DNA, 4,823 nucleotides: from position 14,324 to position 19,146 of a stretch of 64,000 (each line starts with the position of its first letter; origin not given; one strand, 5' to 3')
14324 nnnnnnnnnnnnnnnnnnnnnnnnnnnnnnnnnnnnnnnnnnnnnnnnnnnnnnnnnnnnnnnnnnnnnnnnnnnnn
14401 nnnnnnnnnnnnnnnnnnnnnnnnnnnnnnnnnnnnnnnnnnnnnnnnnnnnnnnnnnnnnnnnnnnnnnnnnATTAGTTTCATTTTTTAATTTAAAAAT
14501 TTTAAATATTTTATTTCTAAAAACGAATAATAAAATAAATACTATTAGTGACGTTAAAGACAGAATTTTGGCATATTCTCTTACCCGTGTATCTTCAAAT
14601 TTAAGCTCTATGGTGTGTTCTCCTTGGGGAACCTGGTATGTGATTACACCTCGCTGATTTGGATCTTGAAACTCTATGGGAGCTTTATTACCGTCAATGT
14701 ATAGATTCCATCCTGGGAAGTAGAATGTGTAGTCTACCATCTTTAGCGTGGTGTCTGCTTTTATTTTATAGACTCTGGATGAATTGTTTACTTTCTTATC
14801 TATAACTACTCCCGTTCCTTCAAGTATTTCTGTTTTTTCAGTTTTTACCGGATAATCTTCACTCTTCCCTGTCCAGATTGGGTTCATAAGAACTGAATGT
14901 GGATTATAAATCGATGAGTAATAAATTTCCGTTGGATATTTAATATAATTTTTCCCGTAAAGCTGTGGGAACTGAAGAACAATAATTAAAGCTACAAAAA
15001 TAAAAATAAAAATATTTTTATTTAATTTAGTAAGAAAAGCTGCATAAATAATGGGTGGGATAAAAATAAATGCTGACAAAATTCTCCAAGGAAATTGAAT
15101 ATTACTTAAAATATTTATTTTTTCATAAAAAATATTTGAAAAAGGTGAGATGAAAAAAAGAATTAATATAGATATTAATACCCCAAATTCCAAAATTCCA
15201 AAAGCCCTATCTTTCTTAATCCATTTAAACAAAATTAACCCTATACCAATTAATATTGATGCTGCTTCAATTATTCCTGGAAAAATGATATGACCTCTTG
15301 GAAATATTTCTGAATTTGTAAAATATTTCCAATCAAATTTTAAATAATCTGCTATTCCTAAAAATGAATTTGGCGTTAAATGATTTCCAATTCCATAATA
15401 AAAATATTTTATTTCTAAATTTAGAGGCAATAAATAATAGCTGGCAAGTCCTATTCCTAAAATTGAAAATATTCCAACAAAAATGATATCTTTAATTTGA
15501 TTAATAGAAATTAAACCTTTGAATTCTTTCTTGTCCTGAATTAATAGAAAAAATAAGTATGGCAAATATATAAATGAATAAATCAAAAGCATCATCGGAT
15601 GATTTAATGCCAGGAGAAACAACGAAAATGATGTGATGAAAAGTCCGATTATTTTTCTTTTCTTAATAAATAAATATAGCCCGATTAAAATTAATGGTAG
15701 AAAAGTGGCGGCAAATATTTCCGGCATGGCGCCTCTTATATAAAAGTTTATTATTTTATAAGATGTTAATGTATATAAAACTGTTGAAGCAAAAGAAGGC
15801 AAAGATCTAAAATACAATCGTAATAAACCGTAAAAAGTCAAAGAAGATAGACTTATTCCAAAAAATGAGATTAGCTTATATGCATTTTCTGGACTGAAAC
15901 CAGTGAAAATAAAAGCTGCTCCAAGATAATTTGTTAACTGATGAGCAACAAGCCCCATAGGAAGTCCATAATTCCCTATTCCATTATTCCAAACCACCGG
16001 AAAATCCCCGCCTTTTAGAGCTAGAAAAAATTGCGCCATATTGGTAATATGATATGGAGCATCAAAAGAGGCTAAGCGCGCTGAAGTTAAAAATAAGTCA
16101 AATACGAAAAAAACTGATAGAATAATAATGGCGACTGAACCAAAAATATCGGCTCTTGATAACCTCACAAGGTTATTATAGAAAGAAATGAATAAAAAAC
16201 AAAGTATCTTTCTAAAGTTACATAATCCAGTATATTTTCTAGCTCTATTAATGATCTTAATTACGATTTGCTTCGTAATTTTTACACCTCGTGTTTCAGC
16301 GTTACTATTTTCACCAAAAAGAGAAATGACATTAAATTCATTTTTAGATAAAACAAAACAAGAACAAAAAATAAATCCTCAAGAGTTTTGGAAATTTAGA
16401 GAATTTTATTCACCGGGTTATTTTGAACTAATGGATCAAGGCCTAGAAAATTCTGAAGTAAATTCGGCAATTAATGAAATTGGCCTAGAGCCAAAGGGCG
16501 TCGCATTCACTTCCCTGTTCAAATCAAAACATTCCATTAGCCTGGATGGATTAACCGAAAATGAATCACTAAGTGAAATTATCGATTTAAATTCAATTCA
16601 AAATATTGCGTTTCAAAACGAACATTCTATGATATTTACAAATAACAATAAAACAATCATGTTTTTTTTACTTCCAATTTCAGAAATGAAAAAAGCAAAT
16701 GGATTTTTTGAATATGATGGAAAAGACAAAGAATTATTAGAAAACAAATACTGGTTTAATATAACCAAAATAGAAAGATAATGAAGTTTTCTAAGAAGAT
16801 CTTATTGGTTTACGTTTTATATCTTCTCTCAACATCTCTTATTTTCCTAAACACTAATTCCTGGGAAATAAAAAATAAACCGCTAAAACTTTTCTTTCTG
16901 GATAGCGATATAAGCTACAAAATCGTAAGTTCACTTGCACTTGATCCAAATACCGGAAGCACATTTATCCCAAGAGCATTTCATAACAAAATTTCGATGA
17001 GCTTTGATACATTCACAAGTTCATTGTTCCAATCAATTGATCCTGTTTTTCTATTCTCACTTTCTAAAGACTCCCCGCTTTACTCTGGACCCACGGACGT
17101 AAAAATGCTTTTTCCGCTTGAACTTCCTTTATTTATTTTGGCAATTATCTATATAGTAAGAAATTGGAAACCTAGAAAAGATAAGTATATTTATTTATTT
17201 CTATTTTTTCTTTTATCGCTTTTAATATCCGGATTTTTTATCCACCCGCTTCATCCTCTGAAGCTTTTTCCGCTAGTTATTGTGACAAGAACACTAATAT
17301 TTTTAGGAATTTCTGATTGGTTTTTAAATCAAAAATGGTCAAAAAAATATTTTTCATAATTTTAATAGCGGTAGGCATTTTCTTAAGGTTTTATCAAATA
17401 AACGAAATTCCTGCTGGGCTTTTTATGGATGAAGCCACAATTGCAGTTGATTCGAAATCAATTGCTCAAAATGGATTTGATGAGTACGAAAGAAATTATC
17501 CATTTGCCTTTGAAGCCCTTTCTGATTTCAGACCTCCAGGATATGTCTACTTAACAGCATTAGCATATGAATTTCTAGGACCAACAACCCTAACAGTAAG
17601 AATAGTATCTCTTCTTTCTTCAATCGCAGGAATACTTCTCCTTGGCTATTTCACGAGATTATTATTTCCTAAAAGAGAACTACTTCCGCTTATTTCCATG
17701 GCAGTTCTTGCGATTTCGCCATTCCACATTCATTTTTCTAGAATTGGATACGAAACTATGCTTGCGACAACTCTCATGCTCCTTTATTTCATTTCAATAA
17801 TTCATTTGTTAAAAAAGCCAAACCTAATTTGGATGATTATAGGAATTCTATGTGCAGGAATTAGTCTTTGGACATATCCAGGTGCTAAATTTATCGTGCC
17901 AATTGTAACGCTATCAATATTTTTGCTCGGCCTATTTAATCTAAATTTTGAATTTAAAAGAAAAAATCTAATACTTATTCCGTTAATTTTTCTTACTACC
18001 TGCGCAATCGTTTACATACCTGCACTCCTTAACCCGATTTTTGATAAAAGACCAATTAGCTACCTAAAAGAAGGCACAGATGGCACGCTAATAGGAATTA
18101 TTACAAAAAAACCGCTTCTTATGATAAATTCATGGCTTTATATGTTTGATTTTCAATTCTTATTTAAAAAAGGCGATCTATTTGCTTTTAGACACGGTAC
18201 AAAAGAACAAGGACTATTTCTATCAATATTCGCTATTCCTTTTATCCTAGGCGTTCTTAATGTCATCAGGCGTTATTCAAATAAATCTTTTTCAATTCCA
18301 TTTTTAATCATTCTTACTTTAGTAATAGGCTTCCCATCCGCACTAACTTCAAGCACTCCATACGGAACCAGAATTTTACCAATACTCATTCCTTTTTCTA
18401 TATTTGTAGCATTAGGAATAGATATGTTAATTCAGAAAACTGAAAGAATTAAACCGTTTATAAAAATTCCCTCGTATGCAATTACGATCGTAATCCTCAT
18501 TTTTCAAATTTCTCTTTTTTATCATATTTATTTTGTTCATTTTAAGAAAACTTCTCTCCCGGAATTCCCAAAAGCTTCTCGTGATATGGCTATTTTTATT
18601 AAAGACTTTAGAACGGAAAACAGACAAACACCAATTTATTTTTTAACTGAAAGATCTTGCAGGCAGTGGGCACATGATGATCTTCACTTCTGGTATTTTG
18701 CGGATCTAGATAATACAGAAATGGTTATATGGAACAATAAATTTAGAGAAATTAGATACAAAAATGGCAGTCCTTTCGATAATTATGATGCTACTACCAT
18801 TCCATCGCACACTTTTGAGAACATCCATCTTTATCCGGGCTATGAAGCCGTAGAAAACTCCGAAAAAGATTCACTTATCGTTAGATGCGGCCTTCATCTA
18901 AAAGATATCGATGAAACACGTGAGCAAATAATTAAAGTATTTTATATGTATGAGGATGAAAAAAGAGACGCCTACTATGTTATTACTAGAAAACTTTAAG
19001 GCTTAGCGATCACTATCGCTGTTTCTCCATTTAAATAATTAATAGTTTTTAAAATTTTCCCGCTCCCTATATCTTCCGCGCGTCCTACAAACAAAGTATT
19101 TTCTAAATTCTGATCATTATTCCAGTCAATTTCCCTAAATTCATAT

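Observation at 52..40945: A 40-kb, roughly 35-gene surface-glycosylation island with about 20 GT-C-like membrane proteins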

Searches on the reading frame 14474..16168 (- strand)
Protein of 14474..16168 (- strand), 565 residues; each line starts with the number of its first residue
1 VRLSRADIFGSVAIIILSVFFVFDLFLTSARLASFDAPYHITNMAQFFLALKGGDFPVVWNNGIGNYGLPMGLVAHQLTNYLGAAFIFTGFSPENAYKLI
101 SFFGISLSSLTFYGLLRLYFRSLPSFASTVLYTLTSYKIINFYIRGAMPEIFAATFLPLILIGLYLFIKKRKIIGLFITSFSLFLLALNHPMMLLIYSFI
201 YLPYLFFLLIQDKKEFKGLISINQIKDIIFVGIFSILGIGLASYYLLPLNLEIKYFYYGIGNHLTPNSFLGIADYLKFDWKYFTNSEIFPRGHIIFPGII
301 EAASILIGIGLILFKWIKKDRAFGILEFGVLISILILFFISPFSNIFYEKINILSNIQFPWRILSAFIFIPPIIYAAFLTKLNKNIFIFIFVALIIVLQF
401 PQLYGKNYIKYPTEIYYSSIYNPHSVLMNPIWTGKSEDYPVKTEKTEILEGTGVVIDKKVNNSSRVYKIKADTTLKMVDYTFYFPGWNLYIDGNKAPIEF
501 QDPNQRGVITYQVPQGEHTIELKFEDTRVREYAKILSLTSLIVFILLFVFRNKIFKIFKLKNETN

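Call 4: search_protein_families(library=pfam, proteins=[window:14474-16168:-], max_evalue=0.01)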
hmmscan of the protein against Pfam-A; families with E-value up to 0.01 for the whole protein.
window:14474-16168:- (565 aa): 0 families

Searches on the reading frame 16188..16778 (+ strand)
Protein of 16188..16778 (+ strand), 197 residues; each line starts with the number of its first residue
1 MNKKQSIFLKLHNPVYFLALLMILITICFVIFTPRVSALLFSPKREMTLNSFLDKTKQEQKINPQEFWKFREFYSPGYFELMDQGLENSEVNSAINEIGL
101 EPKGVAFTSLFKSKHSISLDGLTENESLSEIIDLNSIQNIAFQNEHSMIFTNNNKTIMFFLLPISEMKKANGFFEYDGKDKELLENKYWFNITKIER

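Call 4: search_protein_families(library=pfam, proteins=[window:16188-16778:+], max_evalue=0.01)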
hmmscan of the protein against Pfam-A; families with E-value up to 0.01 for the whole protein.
window:16188-16778:+ (197 aa): 0 families

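Call 58: search_protein_families(library=pfam, proteins=[window:16188-16778:+], max_evalue=1)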
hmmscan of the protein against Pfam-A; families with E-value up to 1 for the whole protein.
window:16188-16778:+ (197 aa): 1 family
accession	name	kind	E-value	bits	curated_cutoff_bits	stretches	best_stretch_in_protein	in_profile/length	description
PF25460.1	Beta-prop_Aladin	-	0.065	12.8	171.1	1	32-156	202-321/340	Aladin seven-bladed propeller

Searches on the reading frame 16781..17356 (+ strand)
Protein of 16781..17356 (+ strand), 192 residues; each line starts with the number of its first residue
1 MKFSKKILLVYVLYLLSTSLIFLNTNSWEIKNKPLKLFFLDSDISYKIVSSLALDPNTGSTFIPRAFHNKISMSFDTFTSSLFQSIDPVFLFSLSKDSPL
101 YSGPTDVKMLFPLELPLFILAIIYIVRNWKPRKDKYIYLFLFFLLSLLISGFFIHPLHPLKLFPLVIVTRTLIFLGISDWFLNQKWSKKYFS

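Call 4: search_protein_families(library=pfam, proteins=[window:16781-17356:+], max_evalue=0.01)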
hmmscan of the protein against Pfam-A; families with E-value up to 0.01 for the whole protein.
window:16781-17356:+ (192 aa): 0 families

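Call 58: search_protein_families(library=pfam, proteins=[window:16781-17356:+], max_evalue=1)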
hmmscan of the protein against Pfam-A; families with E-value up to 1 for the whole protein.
window:16781-17356:+ (192 aa): 1 family
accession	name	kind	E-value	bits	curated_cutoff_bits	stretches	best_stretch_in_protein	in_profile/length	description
PF03798.21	TRAM_LAG1_CLN8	-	0.064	13.6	24.6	1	94-183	35-123/198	TLC domain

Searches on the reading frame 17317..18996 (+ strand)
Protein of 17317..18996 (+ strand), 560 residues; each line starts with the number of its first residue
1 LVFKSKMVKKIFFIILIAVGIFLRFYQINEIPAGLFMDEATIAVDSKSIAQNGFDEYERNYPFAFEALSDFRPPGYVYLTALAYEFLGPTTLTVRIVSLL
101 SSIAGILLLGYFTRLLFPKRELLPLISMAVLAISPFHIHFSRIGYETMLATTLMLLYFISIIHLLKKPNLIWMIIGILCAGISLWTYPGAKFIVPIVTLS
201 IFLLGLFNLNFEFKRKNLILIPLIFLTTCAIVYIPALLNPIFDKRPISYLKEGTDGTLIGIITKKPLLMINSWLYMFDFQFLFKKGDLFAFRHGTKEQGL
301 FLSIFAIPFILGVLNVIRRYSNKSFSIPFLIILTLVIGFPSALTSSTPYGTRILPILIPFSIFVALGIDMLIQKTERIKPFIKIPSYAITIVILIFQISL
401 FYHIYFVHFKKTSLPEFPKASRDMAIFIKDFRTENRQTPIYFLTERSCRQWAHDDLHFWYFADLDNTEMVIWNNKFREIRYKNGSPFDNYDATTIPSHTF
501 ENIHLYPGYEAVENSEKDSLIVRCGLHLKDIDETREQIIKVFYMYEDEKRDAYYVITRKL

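Call 4: search_protein_families(library=pfam, proteins=[window:17317-18996:+], max_evalue=0.01)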
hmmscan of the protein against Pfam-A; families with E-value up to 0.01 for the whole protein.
window:17317-18996:+ (560 aa): 1 family
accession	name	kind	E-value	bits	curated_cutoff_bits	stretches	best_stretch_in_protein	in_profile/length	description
PF13231.12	PMT_2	-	0.00017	22.2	26.1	1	72-229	2-154/160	Dolichyl-phosphate-mannose-protein mannosyltransferase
